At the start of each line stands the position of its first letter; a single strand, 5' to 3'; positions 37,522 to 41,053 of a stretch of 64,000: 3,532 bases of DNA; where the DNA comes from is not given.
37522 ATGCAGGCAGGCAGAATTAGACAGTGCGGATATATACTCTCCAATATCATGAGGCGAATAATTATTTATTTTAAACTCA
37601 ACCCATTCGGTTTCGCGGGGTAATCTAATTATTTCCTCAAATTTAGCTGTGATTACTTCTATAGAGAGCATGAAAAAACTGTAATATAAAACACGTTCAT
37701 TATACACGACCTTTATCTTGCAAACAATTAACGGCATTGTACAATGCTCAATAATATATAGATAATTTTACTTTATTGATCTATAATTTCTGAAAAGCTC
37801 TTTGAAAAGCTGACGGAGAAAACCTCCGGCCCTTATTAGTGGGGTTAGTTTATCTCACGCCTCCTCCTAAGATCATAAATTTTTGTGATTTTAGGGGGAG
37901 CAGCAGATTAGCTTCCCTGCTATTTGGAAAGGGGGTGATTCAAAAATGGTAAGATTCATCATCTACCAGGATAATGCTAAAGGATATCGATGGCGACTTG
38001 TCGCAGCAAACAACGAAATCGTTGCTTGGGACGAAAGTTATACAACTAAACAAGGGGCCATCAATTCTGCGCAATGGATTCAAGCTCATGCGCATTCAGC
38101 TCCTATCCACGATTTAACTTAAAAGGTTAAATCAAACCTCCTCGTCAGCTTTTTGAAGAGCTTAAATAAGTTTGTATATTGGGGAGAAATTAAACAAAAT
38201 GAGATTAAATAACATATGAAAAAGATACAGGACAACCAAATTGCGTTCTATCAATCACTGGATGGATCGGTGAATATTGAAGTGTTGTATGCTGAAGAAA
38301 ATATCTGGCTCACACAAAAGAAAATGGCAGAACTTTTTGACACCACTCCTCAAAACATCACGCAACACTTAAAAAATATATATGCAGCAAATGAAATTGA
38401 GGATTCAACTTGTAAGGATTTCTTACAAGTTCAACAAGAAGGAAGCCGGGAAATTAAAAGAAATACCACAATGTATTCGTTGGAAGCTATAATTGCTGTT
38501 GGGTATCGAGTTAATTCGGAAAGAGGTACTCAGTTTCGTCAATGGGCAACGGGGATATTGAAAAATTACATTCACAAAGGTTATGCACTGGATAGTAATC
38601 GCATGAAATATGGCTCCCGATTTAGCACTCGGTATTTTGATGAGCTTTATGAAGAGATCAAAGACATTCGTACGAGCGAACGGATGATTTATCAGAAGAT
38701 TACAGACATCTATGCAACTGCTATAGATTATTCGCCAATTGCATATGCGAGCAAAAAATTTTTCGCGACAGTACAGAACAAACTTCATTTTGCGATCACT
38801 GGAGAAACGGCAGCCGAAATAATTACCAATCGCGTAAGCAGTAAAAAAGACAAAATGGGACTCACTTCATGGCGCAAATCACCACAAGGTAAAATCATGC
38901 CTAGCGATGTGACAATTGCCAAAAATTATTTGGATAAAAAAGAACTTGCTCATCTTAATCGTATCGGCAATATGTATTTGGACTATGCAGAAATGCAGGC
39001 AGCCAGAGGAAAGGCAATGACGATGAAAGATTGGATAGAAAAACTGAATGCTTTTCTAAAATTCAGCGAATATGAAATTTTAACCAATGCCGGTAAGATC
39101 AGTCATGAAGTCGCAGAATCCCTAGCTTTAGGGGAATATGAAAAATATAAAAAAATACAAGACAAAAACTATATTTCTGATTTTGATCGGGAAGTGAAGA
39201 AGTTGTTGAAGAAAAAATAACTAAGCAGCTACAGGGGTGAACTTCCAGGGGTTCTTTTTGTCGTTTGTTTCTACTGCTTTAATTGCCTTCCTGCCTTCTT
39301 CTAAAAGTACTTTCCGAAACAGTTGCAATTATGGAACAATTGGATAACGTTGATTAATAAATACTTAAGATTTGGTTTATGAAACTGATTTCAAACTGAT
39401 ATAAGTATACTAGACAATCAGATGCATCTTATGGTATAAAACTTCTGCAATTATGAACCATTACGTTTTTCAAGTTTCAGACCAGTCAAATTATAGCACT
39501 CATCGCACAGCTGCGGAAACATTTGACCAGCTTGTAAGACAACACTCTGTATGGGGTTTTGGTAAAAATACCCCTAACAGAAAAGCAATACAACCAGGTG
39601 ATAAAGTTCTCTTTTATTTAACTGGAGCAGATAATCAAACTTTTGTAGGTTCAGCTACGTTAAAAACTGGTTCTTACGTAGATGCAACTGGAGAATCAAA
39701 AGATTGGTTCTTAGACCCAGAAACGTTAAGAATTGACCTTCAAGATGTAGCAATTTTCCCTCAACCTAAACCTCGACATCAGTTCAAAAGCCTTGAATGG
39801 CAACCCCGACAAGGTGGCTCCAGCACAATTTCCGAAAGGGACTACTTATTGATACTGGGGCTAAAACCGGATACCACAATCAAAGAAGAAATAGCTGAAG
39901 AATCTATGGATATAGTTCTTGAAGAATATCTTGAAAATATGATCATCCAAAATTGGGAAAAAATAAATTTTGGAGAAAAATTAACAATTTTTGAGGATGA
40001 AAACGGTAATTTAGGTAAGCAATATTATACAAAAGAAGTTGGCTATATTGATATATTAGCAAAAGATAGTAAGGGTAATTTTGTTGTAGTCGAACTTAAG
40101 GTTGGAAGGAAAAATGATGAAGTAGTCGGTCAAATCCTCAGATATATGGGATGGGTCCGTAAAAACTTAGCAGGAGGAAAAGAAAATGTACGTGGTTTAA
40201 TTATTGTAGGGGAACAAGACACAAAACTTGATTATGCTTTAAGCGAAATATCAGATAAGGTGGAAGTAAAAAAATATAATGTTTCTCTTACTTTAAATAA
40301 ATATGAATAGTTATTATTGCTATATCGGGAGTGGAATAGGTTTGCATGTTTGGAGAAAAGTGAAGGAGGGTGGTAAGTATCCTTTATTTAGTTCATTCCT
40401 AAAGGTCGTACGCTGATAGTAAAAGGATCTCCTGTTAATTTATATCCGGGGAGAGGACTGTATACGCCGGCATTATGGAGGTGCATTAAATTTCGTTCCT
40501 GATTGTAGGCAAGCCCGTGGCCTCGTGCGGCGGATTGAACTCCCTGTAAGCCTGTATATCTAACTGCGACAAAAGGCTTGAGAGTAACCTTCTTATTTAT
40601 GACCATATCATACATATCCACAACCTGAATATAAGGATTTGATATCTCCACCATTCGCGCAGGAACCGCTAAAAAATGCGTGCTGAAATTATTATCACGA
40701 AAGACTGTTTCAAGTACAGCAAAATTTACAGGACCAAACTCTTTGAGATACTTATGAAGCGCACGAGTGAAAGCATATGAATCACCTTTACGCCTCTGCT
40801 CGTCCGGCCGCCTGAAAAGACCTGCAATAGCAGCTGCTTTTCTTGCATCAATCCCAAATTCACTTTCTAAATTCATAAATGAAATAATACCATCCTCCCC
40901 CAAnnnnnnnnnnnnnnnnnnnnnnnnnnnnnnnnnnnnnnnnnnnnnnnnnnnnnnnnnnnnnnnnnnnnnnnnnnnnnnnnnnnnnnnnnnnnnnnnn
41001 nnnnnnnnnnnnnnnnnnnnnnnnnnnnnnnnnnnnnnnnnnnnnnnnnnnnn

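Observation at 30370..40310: Composite defense island: type I R-M + AlbA_2/HATPase_c_4 + DUF1508 cassette + RhuM + EVE-nuclease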

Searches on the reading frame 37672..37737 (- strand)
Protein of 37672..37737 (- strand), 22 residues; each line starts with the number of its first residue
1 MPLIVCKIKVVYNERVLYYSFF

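Call 88: search_protein_families(library=pfam, proteins=[window:37672-37737:-], max_evalue=10)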
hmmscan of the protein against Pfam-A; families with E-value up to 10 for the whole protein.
window:37672-37737:- (22 aa): 0 families

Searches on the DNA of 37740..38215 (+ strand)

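Call 64: search_dna_similar(query=window:37740-38215:+, collection=plasmids, mode=distant, max_rows=10)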
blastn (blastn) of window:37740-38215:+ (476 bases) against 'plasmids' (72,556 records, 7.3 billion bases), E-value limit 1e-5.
No match.

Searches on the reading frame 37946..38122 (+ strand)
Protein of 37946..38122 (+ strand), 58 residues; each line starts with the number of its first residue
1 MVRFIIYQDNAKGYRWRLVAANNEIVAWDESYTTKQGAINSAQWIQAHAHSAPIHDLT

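Call 4: search_protein_families(library=pfam, proteins=[window:37946-38122:+], max_evalue=0.01)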
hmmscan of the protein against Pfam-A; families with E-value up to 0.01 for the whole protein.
window:37946-38122:+ (58 aa): 1 family
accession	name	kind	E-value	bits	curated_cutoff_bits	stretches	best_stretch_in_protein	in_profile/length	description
PF07411.17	DUF1508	-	2.7e-13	50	22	1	9-56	1-48/48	Domain of unknown function (DUF1508)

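Call 5: search_protein_families(library=padloc, proteins=[window:37946-38122:+], max_evalue=0.01)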
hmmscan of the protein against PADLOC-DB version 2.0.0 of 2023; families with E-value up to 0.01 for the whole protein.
window:37946-38122:+ (58 aa): 0 families

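Call 28: search_protein_families(library=ncbifam, proteins=[window:37946-38122:+], max_evalue=0.01)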
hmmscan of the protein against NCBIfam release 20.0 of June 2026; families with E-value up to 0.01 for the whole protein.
window:37946-38122:+ (58 aa): 1 family
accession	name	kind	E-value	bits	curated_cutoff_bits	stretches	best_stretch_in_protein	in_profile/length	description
NF041908.1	HVO_2922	equivalog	5.2e-11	42.4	90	1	3-54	2-54/54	HVO_2922 family protein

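Call 29: search_protein_families(library=phrogs, proteins=[window:37946-38122:+], max_evalue=0.01)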
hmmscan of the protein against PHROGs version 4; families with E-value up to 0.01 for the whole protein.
window:37946-38122:+ (58 aa): 3 families
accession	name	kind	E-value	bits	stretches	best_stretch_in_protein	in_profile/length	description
phrog_1422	-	unknown function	9.6e-08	33.1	1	3-52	4-53/110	-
phrog_8105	-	unknown function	7e-05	23.9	1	6-43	29-66/104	-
phrog_11465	-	unknown function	0.00037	21.4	1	1-41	1-42/193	-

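Call 63: find_related_loci(query=window:37946-38122:+, collection=viral_contigs, flank=3000)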
Query window:37946-38122:+ (58 aa) in viral_contigs; peptide patterns used: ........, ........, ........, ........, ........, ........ (x = any residue, [..] = any of these).
7 stretches matched a pattern, but none encodes a relative of the query by tblastn (E <= 1e-3).

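Call 69: search_solved_structures(query=window:37946-38122:+, max_evalue=1)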
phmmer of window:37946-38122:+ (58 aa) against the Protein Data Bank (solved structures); distinct sequences matched with E-value up to 1: 6.
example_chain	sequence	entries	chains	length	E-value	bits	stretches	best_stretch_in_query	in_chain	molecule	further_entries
3bid_A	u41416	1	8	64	1.1e-08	38.1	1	4-56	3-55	UPF0339 protein NMB1088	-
2k7i_A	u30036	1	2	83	6.4e-06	29.4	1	1-58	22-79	UPF0339 protein Atu0232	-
2k49_A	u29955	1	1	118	3.3e-05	27.2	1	13-49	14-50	UPF0339 protein SO_3888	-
6q2z_A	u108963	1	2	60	0.00029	24.3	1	3-53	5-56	UPF0339 family protein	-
2k8e_A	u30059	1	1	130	0.0065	20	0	10-56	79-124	UPF0339 protein yegP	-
8vr2_A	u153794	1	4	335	0.97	13.2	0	22-54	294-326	NAD-dependent epimerase/dehydratase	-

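Call 103: search_dna_similar(query=window:37946-38122:+, collection=phages, mode=protein, max_evalue=0.0001, max_rows=15)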
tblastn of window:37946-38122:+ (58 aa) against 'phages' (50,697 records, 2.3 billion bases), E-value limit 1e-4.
No match.

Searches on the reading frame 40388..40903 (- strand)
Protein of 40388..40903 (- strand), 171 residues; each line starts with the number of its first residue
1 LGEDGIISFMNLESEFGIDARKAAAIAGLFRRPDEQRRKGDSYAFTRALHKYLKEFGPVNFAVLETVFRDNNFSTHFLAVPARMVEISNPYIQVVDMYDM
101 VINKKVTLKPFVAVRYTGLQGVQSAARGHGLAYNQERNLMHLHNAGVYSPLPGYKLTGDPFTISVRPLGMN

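Call 4: search_protein_families(library=pfam, proteins=[window:40388-40903:-], max_evalue=0.01)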
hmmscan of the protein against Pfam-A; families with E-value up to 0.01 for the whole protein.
window:40388-40903:- (171 aa): 0 families

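Call 5: search_protein_families(library=padloc, proteins=[window:40388-40903:-], max_evalue=0.01)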
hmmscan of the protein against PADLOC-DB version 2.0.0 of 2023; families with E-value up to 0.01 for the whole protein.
window:40388-40903:- (171 aa): 0 families

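Call 28: search_protein_families(library=ncbifam, proteins=[window:40388-40903:-], max_evalue=0.01)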
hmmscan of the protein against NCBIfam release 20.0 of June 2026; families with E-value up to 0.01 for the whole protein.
window:40388-40903:- (171 aa): 0 families

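Call 29: search_protein_families(library=phrogs, proteins=[window:40388-40903:-], max_evalue=0.01)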
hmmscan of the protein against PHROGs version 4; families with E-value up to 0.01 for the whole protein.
window:40388-40903:- (171 aa): 0 families

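Call 34: search_solved_structures(query=window:40388-40903:-, max_evalue=10)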
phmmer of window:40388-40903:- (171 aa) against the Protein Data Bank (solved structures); distinct sequences matched with E-value up to 10: 0.

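Call 35: find_homologous_proteins(query=window:40388-40903:-, max_evalue=0.001)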
Query window:40388-40903:- (171 aa): 2 proteins with E <= 0.001 among 15 candidates.
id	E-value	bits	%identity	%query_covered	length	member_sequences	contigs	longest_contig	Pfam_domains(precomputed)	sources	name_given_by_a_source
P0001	1.2e-109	381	100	100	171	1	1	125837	-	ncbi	-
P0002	1.1e-49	186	58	92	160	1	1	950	-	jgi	jgi:hypothetical protein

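Call 36: find_encoding_contigs(protein=P0001, flank=10000, max_places=5)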
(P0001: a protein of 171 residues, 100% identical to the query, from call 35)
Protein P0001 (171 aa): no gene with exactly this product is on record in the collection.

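Call 43: search_protein_representatives(protein=window:40388-40903:-)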
Query: 171 residues. Proteins with E-value up to 0.001 (for the whole library): 28; up to 1e-10: 15; up to 1e-30: 1. The best 28 are listed.
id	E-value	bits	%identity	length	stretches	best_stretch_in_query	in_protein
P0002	3.4e-50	186.2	58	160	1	4-161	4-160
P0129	5.3e-30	120.5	43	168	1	10-155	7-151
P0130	1.9e-29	118.7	45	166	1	10-157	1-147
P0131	1.4e-28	115.9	48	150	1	10-148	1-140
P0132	1.7e-26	109.1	40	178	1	11-170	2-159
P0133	2.8e-23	98.6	38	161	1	10-157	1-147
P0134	1.9e-21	92.7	36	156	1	10-163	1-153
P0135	3.3e-20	88.7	41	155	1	10-153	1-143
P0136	6.9e-18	81.1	36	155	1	10-161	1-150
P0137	1.0e-17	80.5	37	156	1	10-147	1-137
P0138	1.2e-13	67.3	42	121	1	7-99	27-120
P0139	6.9e-13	64.9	38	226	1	34-149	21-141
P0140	8.7e-13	64.5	38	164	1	10-155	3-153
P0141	2.7e-12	62.9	42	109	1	17-104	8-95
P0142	6.0e-11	58.5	33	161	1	11-154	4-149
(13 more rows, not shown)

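Call 50: predict_structure(alignment_id=A1)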
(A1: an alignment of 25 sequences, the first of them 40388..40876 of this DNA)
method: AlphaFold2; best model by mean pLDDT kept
length: 162 residues; sequences in the alignment: 25
mean_pLDDT: 90.0   pTM: 0.84
mean pLDDT of the five models: 90.0, 89.9, 89.5, 89.3, 88.3
residues with pLDDT >= 90: 132; 70-90: 14; 50-70: 8; < 50: 8
segments of 3 or more residues with pLDDT < 50: 156-162
pLDDT, mean of each block of 10 residues (from residue 1): 66 96 94 92 96 97 97 94 96 97 96 95 97 97 85 54 42
secondary structure, 60 per line:
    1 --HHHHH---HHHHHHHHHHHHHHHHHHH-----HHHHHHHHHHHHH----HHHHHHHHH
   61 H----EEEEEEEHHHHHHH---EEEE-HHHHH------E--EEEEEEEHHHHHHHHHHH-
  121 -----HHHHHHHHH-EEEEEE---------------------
elements in order: H3-7 H11-29 H35-47 H52-61 E66-72 H73-79 E83-86 H88-92 E102-108 H109-119 H126-134 E136-141

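Call 54: fold_search(model_id=the predicted structure, library=pdb)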
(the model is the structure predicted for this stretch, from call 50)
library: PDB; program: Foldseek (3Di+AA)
matches with E <= 10: 85; with E <= 0.001: 0
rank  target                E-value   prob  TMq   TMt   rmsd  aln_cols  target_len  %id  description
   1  5dlk_A                2.1e+00  0.04  0.18  0.08  13.1       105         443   15  The crystal structure of CT mutant (released 2016-09-07)
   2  6swu_F                2.2e+00  0.07  0.17  0.11   7.7        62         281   21  Crystal structure of the TPR domain of KLC1 in complex with an engineered high-affinity cargo peptide. (released 2020-09-30)
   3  5dij                  2.2e+00  0.04  0.18  0.08  12.9       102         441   14  The crystal structure of CT (released 2016-09-07)
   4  6swu_D                2.6e+00  0.07  0.17  0.11   7.6        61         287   16  Crystal structure of the TPR domain of KLC1 in complex with an engineered high-affinity cargo peptide. (released 2020-09-30)
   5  5dlk_B                2.6e+00  0.03  0.18  0.08  13.1       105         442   15  The crystal structure of CT mutant (released 2016-09-07)
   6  7c1p_D                2.8e+00  0.03  0.17  0.08  12.1       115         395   13  Crystal structure of the starter condensation domain of the rhizomide synthetase RzmA mutant H140V, R148A (released 2020-11-25)
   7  1asy_A                2.8e+00  0.03  0.19  0.08  14.7       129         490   12  CLASS II AMINOACYL TRANSFER RNA SYNTHETASES: CRYSTAL STRUCTURE OF YEAST ASPARTYL-TRNA SYNTHETASE COMPLEXED WITH TRNA A (released 1995-05-08)
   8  7c1p_B                3.0e+00  0.01  0.11  0.09  12.4       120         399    9  Crystal structure of the starter condensation domain of the rhizomide synthetase RzmA mutant H140V, R148A (released 2020-11-25)
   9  24io_A                3.2e+00  0.02  0.14  0.09  15.8       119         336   12  Crystal structure of the RelSeq N-terminal domain from Streptococcus equisimilis in complex with pppGpp (released 2026-03-18)
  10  6swu_E                3.4e+00  0.06  0.17  0.11   6.7        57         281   18  Crystal structure of the TPR domain of KLC1 in complex with an engineered high-affinity cargo peptide. (released 2020-09-30)
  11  1eov                  3.6e+00  0.02  0.15  0.07  15.6       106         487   11  FREE ASPARTYL-TRNA SYNTHETASE (ASPRS) (E.C. 6.1.1.12) FROM YEAST (released 2000-09-24)
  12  7n87_MODEL_1_A        3.6e+00  0.02  0.19  0.20  10.9       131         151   15  Solution NMR structure of peptidase domain from Clostridium thermocellum PCAT1 (released 2021-12-29)
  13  7c1k_A                3.8e+00  0.04  0.19  0.09  10.1        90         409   14  Crystal structure of the starter condensation domain of rhizomide synthetase RzmA mutant R148A (released 2020-11-25)
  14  5hei_A                3.8e+00  0.04  0.15  0.11  12.2        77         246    6  Structure of B. megaterium NfrA2 (released 2016-04-06)
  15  1wyd_A                3.8e+00  0.02  0.15  0.07  14.8       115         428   13  Crystal Structure of Aspartyl-tRNA synthetase from Sulfolobus tokodaii (released 2006-07-04)
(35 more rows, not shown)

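Call 58: find_related_loci(query=A2, collection=metagenome_contigs, flank=8000)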
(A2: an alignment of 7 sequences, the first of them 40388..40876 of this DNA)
Query A2 (162 aa) in metagenome_contigs; peptide patterns used: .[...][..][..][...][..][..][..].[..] (x = any residue, [..] = any of these).
98 stretches matched a pattern, but none encodes a relative of the query by tblastn (E <= 1e-3).

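Call 88: search_protein_families(library=pfam, proteins=[window:40388-40876:-], max_evalue=10)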
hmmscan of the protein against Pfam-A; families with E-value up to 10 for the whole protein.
window:40388-40876:- (162 aa): 0 families

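Call 90: fold_search(model_id=the predicted structure, library=viral)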
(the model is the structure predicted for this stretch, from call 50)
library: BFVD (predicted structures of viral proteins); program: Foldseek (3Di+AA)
matches with E <= 10: 96; with E <= 0.001: 0
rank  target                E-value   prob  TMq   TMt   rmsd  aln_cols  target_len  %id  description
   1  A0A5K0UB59            1.5e-03  1.00  0.53  0.47   7.6       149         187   14  Uncharacterized protein [Yasminevirus sp. GU-2018]
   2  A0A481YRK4            5.6e-03  1.00  0.57  0.40   5.7       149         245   13  Uncharacterized protein [Marseillevirus LCMAC101]
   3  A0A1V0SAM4            9.1e-03  1.00  0.48  0.45  14.4       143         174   14  Uncharacterized protein [Catovirus CTV1]
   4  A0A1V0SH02            1.1e+00  0.10  0.21  0.25   6.8        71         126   11  Uncharacterized protein [Hokovirus HKV1]
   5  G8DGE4                1.2e+00  0.03  0.17  0.09  12.7       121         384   13  (no name in the UniProt tables at hand)
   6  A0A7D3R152            1.6e+00  0.07  0.18  0.09   9.6        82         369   13  PolyA polymerase head RNA and srmB- binding domain protein [Fadolivirus FV1/VV64]
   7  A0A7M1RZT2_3          2.2e+00  0.03  0.21  0.05  21.7       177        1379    8  Uncharacterized protein [uncultured phage cr127_1]
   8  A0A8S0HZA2            2.4e+00  0.01  0.12  0.07  14.2        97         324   10  (no name in the UniProt tables at hand)
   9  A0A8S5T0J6            2.6e+00  0.04  0.20  0.16  12.6       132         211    8  Uncharacterized protein [Myoviridae sp. ctWb16]
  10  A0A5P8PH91            2.6e+00  0.02  0.18  0.16  14.8       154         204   16  Uncharacterized protein [Serratia phage Muldoon]
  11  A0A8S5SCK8            2.6e+00  0.01  0.13  0.13  17.2       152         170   14  NinB protein [Siphoviridae sp. ctrCv3]
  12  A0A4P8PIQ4            2.8e+00  0.01  0.13  0.14  13.7       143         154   11  ORF26 [White sturgeon adenovirus 1]
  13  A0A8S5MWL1            3.1e+00  0.02  0.15  0.13  15.9       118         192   11  Uncharacterized protein [Myoviridae sp. ct3wi9]
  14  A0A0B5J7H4            3.3e+00  0.02  0.15  0.21  13.6       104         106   10  Uncharacterized protein [Pandoravirus inopinatum]
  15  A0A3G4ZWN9            3.5e+00  0.02  0.20  0.05  19.9       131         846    9  Uncharacterized protein [Faunusvirus sp.]
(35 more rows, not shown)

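Call 92: find_related_loci(query=A2, collection=viral_contigs, flank=8000)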
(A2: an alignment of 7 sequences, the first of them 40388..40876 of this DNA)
Query A2 (162 aa) in viral_contigs; peptide patterns used: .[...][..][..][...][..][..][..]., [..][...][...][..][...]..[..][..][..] (x = any residue, [..] = any of these).
70 stretches matched a pattern, but none encodes a relative of the query by tblastn (E <= 1e-3).

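Call 93: search_dna_similar(query=window:40388-40876:-, collection=phages, mode=protein, max_evalue=0.001, max_rows=10)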
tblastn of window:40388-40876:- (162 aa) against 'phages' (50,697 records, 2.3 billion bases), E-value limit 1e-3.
No match.

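Call 94: search_dna_similar(query=window:40388-40876:-, collection=plasmids, mode=protein, max_evalue=0.001, max_rows=10)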
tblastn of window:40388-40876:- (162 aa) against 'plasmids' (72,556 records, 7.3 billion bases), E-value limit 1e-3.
No match.

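Call 95: find_encoding_contigs(protein=P0129, flank=8000, max_places=3)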
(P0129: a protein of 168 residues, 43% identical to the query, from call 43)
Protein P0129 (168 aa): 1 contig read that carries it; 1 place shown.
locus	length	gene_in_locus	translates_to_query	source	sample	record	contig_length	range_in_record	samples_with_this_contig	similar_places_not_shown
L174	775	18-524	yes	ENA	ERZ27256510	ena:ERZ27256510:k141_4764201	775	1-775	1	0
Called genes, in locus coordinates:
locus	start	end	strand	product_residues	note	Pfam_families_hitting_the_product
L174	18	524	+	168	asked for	-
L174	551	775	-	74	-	?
